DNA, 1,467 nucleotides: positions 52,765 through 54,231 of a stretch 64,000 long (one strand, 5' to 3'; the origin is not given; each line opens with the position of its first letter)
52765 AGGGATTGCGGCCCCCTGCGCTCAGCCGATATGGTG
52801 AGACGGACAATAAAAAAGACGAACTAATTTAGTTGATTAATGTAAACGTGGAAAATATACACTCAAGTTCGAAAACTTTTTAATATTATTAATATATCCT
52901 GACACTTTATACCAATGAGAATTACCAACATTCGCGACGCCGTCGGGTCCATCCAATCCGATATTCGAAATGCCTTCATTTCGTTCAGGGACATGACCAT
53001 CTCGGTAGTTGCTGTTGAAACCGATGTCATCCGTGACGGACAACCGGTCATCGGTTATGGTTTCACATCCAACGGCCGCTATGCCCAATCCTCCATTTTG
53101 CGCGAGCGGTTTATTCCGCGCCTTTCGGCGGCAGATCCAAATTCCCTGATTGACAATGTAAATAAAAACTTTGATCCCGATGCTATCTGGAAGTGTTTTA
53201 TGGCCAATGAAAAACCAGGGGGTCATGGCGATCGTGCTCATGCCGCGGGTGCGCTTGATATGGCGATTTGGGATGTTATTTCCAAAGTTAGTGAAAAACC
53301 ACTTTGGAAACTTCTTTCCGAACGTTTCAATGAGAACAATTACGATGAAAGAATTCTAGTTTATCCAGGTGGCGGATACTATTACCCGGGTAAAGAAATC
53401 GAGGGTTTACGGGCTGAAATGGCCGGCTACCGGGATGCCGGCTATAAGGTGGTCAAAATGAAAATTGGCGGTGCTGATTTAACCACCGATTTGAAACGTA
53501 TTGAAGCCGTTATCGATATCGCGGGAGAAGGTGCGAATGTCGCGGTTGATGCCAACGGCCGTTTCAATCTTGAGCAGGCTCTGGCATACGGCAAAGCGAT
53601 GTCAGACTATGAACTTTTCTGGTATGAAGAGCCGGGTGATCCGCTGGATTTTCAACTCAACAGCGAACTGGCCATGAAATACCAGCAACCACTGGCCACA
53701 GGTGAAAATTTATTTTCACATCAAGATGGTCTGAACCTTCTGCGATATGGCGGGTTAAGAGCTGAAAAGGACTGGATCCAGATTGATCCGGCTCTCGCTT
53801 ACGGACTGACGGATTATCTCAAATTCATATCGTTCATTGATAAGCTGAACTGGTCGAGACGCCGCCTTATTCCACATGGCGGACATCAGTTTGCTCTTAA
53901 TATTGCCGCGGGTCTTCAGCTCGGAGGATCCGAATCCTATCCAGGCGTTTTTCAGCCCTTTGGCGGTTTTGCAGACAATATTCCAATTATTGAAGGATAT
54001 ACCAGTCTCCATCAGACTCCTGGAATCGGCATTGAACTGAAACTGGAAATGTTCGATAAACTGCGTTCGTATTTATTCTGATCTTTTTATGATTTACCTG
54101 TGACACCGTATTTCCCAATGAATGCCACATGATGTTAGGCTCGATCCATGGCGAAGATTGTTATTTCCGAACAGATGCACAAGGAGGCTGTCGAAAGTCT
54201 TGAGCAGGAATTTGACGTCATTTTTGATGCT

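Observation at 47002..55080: GntR-linked cluster joining a divergent four-subunit SDH/FRD paralog to an Fe-S hydro-lyase, a TarD-like enolase and a D-2-hydroxyacid dehydrogenase: candidate uncharacterised tartrate / C4-dicarboxylate respiratory module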

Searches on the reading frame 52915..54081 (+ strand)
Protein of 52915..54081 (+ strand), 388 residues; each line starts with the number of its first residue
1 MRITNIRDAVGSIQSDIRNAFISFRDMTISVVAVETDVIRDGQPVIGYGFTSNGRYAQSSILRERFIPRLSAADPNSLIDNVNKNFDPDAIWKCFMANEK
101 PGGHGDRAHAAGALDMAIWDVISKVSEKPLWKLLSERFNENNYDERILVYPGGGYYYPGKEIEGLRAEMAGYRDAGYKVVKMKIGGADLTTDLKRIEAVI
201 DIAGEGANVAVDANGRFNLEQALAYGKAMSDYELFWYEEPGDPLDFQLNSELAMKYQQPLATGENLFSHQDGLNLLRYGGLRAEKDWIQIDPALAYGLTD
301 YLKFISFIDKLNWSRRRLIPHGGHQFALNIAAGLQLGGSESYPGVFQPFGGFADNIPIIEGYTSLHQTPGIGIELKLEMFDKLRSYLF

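Call 3: search_protein_families(library=pfam, proteins=[window:52915-54081:+])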
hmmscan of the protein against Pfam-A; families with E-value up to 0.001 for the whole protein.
window:52915-54081:+ (388 aa): 2 families
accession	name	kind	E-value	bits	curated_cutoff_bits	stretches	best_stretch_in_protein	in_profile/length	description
PF13378.12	MR_MLE_C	-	1.6e-31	110.1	29.4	1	165-376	2-216/219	Enolase C-terminal domain-like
PF02746.21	MR_MLE_N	-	4.5e-05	24.1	22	1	20-134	19-116/117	Mandelate racemase / muconate lactonizing enzyme, N-terminal domain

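Call 4: search_protein_families(library=ncbifam, proteins=[window:52915-54081:+])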
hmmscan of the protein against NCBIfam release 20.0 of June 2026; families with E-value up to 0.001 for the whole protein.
window:52915-54081:+ (388 aa): 15 families
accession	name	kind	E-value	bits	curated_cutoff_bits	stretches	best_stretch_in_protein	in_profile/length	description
NF047820.1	TalGalacDh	equivalog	7.6e-34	117.2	500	1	39-376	45-357/371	L-talarate/galactarate dehydratase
NF040866.1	AraD_Arch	equivalog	1.6e-30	106.4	650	1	101-321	94-301/372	arabinonate dehydratase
NF040790.2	glucon_galact_dh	equivalog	3.3e-20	72.3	750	1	108-384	91-370/390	bifunctional D-gluconate/D-galactonate dehydratase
NF010624.0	PRK14017.1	equivalog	2.3e-16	59.9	311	1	110-322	82-289/382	galactonate dehydratase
NF043051.1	ManoateDhtManD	equivalog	5e-14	51.9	550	1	43-185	26-151/403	D-mannonate dehydratase ManD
NF011654.0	PRK15072.1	subfamily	5.3e-14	51.9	430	1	43-185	26-151/404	D-galactonate dehydratase family protein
NF043002.1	HProlDhtase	equivalog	6.6e-12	44.9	500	1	103-234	97-215/366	cis-3-hydroxy-L-proline dehydratase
TIGR02534.1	mucon_cyclo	subfamily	1.9e-08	33.7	334.95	1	109-277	98-258/368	muconate/chloromuconate family cycloisomerase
NF041118.1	A_G_epim_Thtga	equivalog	3.1e-08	33.1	500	1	162-280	139-257/341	L-Ala-D/L-Glu epimerase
TIGR01927.1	menC_gam_Gplu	equivalog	5.5e-08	32.5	130.55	1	173-274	121-223/307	o-succinylbenzoate synthase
NF002782.0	PRK02901.1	equivalog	7.7e-08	31.7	288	1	175-242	101-171/328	o-succinylbenzoate synthase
NF011968.0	PRK15440.1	equivalog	4.3e-07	29.2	393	1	95-326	110-324/395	L-rhamnonate dehydratase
NF002739.0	PRK02714.1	equivalog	5e-07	29.5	259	1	169-265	126-225/320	o-succinylbenzoate synthase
TIGR01928.1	menC_lowGC_arch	equivalog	4.4e-06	26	200.65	1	79-307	65-270/325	o-succinylbenzoate synthase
NF042940.1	racemase_DgcA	equivalog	0.00025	20.4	400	0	110-239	84-198/323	N-acetyl-D-Glu racemase DgcA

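Call 7: search_solved_structures(query=window:52915-54081:+, max_evalue=0.00001, show_alignments=2)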
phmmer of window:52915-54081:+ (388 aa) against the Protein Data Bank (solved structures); distinct sequences matched with E-value up to 0.00001: 81 (the best 60 are shown).
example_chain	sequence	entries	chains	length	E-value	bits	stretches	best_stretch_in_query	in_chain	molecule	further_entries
4kem_A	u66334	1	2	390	1.2e-157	528.3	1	1-383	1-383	Mandelate racemase/muconate lactonizing enzyme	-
2dw7_A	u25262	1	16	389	5.7e-145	486.6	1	2-385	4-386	Bll6730 protein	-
1tzz_A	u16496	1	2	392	5.8e-145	486.6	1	2-385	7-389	Hypothetical protein L1841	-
2dw6_A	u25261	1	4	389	4e-144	483.8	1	2-385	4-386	Bll6730 protein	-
5xd7_A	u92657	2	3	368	1.5e-27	100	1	36-381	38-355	3,6-anhydro-alpha-L-galactonate cycloisomerase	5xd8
5xd9_A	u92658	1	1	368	1.3e-26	96.9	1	36-377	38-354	3,6-anhydro-alpha-L-galactonate cycloisomerase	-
2ovl_A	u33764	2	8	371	2.9e-24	89.2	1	40-383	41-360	Putative racemase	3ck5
2pp0_A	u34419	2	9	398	5e-23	85.1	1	32-336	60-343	L-talarate/Galactarate Dehydratase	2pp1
2pp3_A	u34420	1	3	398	3.5e-22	82.4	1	32-336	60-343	L-talarate/galactarate dehydratase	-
2og9_A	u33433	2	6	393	2.3e-20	76.4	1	84-376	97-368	Mandelate racemase/muconate lactonizing enzyme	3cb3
3bjs_A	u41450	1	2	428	1.2e-16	64.2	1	106-383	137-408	Mandelate racemase/muconate lactonizing enzyme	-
3msy_A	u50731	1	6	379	2.4e-16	63.2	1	110-383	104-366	Mandelate racemase/muconate lactonizing enzyme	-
4h83_A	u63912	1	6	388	2.5e-16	63.1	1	110-383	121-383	Mandelate racemase/muconate lactonizing enzyme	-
3no1_A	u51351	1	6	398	2.7e-16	63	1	110-383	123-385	Mandelate racemase/muconate lactonizing enzyme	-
3tj4_A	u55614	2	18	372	8.8e-16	61.3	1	101-329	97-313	Mandelate racemase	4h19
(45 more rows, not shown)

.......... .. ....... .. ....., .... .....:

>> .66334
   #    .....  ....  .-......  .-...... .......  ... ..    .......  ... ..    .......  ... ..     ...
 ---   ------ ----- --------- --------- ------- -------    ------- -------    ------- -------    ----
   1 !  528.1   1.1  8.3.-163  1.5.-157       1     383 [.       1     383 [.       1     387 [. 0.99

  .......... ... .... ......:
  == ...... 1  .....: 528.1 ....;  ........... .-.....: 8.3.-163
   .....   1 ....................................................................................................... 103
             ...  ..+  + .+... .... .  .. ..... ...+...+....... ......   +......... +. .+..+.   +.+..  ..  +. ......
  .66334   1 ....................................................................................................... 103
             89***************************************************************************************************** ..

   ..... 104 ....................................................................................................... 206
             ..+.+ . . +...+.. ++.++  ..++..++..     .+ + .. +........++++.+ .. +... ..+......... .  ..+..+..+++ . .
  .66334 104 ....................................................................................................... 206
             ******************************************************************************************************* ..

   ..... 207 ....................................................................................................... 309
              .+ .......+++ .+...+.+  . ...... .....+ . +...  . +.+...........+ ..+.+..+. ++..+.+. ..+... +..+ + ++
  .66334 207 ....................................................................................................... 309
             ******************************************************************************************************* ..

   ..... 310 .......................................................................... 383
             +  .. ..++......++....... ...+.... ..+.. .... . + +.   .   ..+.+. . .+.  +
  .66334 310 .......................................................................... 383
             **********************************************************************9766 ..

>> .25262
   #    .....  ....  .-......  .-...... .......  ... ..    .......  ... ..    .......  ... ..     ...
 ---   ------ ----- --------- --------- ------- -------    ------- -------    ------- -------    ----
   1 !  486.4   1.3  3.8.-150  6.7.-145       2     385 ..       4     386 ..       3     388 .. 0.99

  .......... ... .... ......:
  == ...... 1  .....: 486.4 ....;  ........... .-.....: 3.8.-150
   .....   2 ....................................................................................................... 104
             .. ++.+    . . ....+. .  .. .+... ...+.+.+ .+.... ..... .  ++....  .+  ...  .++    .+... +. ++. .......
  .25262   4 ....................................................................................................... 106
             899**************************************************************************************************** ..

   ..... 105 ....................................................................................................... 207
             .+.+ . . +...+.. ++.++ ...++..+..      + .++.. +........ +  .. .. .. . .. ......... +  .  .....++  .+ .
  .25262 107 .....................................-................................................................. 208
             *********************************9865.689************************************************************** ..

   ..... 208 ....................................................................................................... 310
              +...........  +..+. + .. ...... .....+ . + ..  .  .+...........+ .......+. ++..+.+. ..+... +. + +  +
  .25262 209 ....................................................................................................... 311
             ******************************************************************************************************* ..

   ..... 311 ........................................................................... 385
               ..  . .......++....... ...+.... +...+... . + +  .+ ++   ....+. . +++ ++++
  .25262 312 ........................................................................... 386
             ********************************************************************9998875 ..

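Call 39: search_dna_similar(query=window:52915-54081:+, collection=plasmids, mode=protein, max_evalue=1e-80, max_rows=40)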
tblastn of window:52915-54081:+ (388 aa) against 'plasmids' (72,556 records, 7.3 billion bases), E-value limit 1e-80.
Records with a match: 106; places in all: 110; records where one place covers at least 80% of the query: 106.
Best place of each record, by identity: <60% 106.
By first word of the organism name: Pantoea 36; Azospirillum 11; Paraburkholderia 10; Cupriavidus 6; Rhizobium 5; Caballeronia 4; Methylobacterium 4; Agrobacterium 4; Variovorax 3; Bosea 2; and 19 more.
By predicted mobility (MOB-suite, as given by PLSDB): non-mobilizable 89; mobilizable 12; conjugative 5.
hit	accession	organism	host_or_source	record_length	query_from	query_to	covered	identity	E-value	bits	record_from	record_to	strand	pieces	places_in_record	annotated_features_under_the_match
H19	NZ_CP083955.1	Mesorhizobium sp. B2-1-1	cell culture,soil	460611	1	384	99%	59.6%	8e-141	449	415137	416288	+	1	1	mandelate racemase/muconate lactonizing enzyme family protein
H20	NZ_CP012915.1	Azospirillum brasilense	Digitaria eriantha,microbe,root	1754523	1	387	100%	57.6%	2e-139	446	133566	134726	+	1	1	none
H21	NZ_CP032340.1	Azospirillum brasilense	soil sample,Agricultural field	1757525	1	387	100%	57.6%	2e-139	446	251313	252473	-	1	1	none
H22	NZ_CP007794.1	Azospirillum argentinense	Triticum aestivum L.,Root,wheat ...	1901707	1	387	100%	57.6%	6e-139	444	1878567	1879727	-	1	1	record has no annotation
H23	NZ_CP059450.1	Azospirillum brasilense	Prokaryotes,soil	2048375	1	387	100%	57.6%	1e-138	443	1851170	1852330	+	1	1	none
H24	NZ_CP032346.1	Azospirillum brasilense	soil sample,Agricultural field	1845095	1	387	100%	57.6%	2e-138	442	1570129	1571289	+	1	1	record has no annotation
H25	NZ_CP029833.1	Azospirillum ramasamyi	single cell,Cow dung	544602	1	387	100%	57.6%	5e-138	441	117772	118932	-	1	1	mandelate racemase/muconate lactonizing enzyme family protein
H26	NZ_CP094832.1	Acuticoccus sp. I52.16.1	pure culture,seawater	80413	1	384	99%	58.1%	2e-129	417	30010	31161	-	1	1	mandelate racemase/muconate lactonizing enzyme family protein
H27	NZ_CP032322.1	Azospirillum argentinense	soil sample,Agricultural field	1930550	1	387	100%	57.4%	4e-139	444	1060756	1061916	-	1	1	record has no annotation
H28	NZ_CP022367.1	Azospirillum sp. TSH58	single cell,paddy soils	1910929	1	387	100%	57.4%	2e-138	442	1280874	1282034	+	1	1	record has no annotation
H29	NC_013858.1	Azospirillum sp. B510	-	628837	1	387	100%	57.4%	1e-132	426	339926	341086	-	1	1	mandelate racemase/muconate lactonizing enzyme family protein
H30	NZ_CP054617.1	Azospirillum oryzae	cell culture,soil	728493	1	387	100%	57.4%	5e-132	424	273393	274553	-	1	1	mandelate racemase/muconate lactonizing enzyme family protein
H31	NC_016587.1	Azospirillum lipoferum 4B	-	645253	1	387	100%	57.4%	1e-131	423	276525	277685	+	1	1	mandelate racemase/muconate lactonizing enzyme family protein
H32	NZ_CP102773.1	Bosea sp. NBC_00550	-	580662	1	385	99%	56.4%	2e-130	419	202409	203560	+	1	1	mandelate racemase/muconate lactonizing enzyme family protein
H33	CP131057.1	Hyphomicrobiales bacterium UR115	tomato,bacteria,rhizosphere soil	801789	1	384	99%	56.3%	3e-133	427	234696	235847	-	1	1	none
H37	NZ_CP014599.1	Salipiger sp. CCB-MM3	mangrove soil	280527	1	385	99%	55.3%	9e-122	394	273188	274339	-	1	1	mandelate racemase/muconate lactonizing enzyme family protein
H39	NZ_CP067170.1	Paracoccus aestuarii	cell culture,isolated from tidal flat ...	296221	1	385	99%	55.1%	5e-124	401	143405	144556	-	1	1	mandelate racemase/muconate lactonizing enzyme family protein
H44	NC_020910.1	Octadecabacter arcticus 238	150 km offshore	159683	1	380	98%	55.5%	6e-133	427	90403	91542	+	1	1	mandelate racemase/muconate lactonizing enzyme family protein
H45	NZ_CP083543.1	Jannaschia sp. W003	-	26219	1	388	100%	54.4%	1e-129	417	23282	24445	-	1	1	mandelate racemase/muconate lactonizing enzyme family protein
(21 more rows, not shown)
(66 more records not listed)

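Call 40: get_annotated_region(hit=H26, flank=8000)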
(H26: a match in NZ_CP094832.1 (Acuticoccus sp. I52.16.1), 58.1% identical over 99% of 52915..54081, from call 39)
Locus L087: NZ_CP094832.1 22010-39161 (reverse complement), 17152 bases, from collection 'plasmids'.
description: Acuticoccus sp. I52.16.1 plasmid unnamed4, complete sequence
organism: Acuticoccus sp. I52.16.1 (NCBI taxid 2928472)
taxonomy: Bacteria; Pseudomonadota; Alphaproteobacteria; Hyphomicrobiales; Amorphaceae; Acuticoccus; Acuticoccus sp. I52.16.1
host: -; source: pure culture,seawater; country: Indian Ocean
typing (MOB-suite, as given by PLSDB): non-mobilizable
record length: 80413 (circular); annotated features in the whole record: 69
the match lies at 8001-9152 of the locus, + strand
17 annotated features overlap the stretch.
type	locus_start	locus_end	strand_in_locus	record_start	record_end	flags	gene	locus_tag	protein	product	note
CDS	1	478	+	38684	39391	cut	-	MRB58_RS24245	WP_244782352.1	GntR family transcriptional regulator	-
CDS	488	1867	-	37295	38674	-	-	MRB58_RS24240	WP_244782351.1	M20/M25/M40 family metallo-hydrolase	-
CDS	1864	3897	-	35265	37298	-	-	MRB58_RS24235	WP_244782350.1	hydantoinase/oxoprolinase family protein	-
CDS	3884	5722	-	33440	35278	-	-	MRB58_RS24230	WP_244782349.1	hydantoinase B/oxoprolinase family protein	-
CDS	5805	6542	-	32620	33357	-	-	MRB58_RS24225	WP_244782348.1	GntR family transcriptional regulator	-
CDS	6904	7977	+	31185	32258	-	-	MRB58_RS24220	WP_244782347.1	tartrate dehydrogenase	GO:0046395 - carboxylic acid catabolic process [Evidence IEA]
CDS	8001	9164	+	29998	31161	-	-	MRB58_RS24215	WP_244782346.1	mandelate racemase/muconate lactonizing enzyme family protein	-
CDS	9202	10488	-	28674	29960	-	-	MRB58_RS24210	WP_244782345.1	ABC transporter substrate-binding protein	-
CDS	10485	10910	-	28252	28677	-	-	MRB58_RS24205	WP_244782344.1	DUF4440 domain-containing protein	-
CDS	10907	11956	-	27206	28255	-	-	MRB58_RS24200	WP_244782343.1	aldo/keto reductase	-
CDS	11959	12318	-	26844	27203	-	-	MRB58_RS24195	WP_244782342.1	TIGR04076 family protein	-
CDS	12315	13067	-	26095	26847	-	-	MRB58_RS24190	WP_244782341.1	GntR family transcriptional regulator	-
CDS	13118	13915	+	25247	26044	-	-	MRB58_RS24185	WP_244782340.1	ABC transporter ATP-binding protein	-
CDS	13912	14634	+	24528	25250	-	-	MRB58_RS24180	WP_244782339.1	ATP-binding cassette domain-containing protein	-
CDS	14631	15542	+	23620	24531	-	-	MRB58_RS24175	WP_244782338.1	branched-chain amino acid ABC transporter permease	-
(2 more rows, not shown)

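Call 41: get_annotated_region(hit=H44, flank=8000)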
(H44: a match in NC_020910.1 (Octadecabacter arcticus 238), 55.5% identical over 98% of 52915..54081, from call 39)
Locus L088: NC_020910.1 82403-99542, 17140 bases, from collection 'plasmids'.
description: Octadecabacter arcticus 238 plasmid pOA238_160, complete sequence
organism: Octadecabacter arcticus 238 (NCBI taxid 391616)
taxonomy: Bacteria; Pseudomonadota; Alphaproteobacteria; Rhodobacterales; Roseobacteraceae; Octadecabacter; Octadecabacter arcticus; Octadecabacter arcticus 238
host: -; source: 150 km offshore; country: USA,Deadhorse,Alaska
typing (MOB-suite, as given by PLSDB): mobilizable; replicon rep_cluster_291; relaxase MOBP
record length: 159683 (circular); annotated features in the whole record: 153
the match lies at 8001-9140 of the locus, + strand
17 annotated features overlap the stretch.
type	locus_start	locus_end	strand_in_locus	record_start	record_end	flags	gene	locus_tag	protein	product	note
CDS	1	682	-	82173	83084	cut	-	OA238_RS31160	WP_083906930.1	IS1595 family transposase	-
CDS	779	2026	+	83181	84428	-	-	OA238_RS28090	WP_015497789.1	IS256-like element ISOan6 family transposase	GO:0006313 - DNA transposition [Evidence IEA]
CDS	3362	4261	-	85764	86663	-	-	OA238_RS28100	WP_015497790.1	IS3 family transposase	-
CDS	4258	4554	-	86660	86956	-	-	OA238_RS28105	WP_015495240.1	transposase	GO:0006313 - DNA transposition [Evidence IEA]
CDS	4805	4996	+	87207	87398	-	-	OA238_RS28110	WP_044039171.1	hypothetical protein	-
CDS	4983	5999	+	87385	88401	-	-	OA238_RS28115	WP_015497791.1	TRAP transporter substrate-binding protein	-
CDS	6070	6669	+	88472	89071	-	-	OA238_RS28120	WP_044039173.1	TRAP transporter small permease subunit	-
CDS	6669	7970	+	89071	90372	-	-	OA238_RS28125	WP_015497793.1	TRAP transporter large permease subunit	GO:0015740 - C4-dicarboxylate transport [Evidence IEA]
CDS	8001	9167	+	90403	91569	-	-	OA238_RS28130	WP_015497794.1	mandelate racemase/muconate lactonizing enzyme family protein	-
CDS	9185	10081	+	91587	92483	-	-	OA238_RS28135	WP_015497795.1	3-keto-5-aminohexanoate cleavage protein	-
CDS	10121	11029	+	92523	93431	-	-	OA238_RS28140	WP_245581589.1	CoA ester lyase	-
CDS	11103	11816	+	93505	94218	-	-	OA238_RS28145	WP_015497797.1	IS6 family transposase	-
CDS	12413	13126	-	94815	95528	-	-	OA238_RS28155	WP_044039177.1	hypothetical protein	-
CDS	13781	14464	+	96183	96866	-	-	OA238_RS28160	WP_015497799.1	IS6 family transposase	-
CDS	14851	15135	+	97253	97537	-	-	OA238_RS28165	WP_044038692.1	integration host factor subunit beta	GO:0006310 - DNA recombination [Evidence IEA]; GO:0006355 - regulation of DNA-templated transcription [Evidence IEA]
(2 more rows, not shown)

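Call 42: get_annotated_region(hit=H19, flank=8000)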
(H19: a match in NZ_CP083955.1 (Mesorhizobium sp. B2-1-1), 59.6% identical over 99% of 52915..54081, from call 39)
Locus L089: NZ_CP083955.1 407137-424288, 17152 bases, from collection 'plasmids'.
description: Mesorhizobium sp. B2-1-1 plasmid pB2-1-1, complete sequence
organism: Mesorhizobium sp. B2-1-1 (NCBI taxid 2589974)
taxonomy: Bacteria; Pseudomonadota; Alphaproteobacteria; Hyphomicrobiales; Phyllobacteriaceae; Mesorhizobium; Mesorhizobium sp. B2-1-1
host: -; source: cell culture,soil; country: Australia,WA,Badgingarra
typing (MOB-suite, as given by PLSDB): non-mobilizable; replicon IncP; mating-pair formation MPF_T
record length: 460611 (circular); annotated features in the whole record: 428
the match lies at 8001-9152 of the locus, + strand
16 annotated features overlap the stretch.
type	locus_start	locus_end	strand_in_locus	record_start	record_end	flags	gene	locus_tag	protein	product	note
CDS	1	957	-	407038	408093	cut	-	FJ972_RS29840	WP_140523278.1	ABC transporter ATP-binding protein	-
CDS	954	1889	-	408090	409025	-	-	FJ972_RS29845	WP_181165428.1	ABC transporter ATP-binding protein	-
CDS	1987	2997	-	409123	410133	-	-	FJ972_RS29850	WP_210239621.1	ABC transporter permease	GO:0055085 - transmembrane transport [Evidence IEA]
CDS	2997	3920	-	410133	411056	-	-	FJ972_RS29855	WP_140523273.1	ABC transporter permease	-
CDS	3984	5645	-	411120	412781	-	-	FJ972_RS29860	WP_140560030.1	ABC transporter substrate-binding protein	-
CDS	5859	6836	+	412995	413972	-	-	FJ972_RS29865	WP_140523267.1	asparaginase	-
CDS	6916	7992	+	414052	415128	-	-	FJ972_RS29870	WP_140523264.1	tartrate dehydrogenase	GO:0046395 - carboxylic acid catabolic process [Evidence IEA]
CDS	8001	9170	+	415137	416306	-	-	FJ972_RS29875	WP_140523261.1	mandelate racemase/muconate lactonizing enzyme family protein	-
CDS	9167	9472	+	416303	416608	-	-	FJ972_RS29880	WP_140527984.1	hypothetical protein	-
CDS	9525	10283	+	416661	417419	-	-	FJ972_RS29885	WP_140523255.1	SDR family NAD(P)-dependent oxidoreductase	-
CDS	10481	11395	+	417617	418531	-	-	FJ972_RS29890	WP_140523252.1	polysaccharide deacetylase family protein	-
CDS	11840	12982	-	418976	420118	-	-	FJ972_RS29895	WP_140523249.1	GSU2403 family nucleotidyltransferase fold protein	-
CDS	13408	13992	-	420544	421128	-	-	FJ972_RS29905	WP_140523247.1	DUF1403 family protein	-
CDS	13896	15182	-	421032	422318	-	-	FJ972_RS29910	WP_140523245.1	FAD-dependent oxidoreductase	-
CDS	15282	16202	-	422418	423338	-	-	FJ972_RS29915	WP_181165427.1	LysR substrate-binding domain-containing protein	-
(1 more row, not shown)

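Call 71: get_annotated_region(hit=H37, flank=7000)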
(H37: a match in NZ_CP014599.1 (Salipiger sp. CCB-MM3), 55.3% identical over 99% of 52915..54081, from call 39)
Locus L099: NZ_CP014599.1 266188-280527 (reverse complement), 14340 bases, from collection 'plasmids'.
description: Salipiger sp. CCB-MM3 plasmid unnamed3, complete sequence
organism: Salipiger sp. CCB-MM3 (NCBI taxid 1792508)
taxonomy: Bacteria; Pseudomonadota; Alphaproteobacteria; Rhodobacterales; Roseobacteraceae; Salipiger; Salipiger sp. CCB-MM3
host: -; source: mangrove soil; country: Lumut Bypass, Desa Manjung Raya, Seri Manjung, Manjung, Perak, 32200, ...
typing (MOB-suite, as given by PLSDB): non-mobilizable; replicon rep_cluster_634
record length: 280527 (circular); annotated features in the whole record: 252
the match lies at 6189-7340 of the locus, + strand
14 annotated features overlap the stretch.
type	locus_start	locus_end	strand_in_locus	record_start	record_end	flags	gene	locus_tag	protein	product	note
CDS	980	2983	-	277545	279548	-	-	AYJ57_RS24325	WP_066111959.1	tripartite tricarboxylate transporter permease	-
CDS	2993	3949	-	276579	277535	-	-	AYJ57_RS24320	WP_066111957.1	tripartite tricarboxylate transporter substrate binding protein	-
CDS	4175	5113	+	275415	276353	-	-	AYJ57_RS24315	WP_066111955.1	LysR family transcriptional regulator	-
CDS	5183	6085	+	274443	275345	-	-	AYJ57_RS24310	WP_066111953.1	LysR substrate-binding domain-containing protein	-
CDS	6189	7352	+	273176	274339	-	-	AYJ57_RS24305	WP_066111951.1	mandelate racemase/muconate lactonizing enzyme family protein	-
CDS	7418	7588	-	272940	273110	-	-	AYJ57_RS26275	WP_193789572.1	hypothetical protein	-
CDS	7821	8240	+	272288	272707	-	-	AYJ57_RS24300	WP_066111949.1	DUF393 domain-containing protein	-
CDS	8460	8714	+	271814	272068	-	-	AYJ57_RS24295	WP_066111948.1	hypothetical protein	-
CDS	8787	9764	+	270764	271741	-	-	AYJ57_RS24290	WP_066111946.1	murein L,D-transpeptidase catalytic domain family protein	-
CDS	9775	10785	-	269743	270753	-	-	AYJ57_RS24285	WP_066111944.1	FUSC family protein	GO:0055085 - transmembrane transport [Evidence IEA]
CDS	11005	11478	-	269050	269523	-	-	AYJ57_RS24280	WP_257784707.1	IS30 family transposase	-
CDS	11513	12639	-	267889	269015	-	-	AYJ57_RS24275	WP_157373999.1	IS3 family transposase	-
CDS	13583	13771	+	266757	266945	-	-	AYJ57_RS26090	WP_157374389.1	hypothetical protein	-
CDS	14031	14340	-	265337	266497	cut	-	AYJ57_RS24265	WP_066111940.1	MFS transporter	GO:0055085 - transmembrane transport [Evidence IEA]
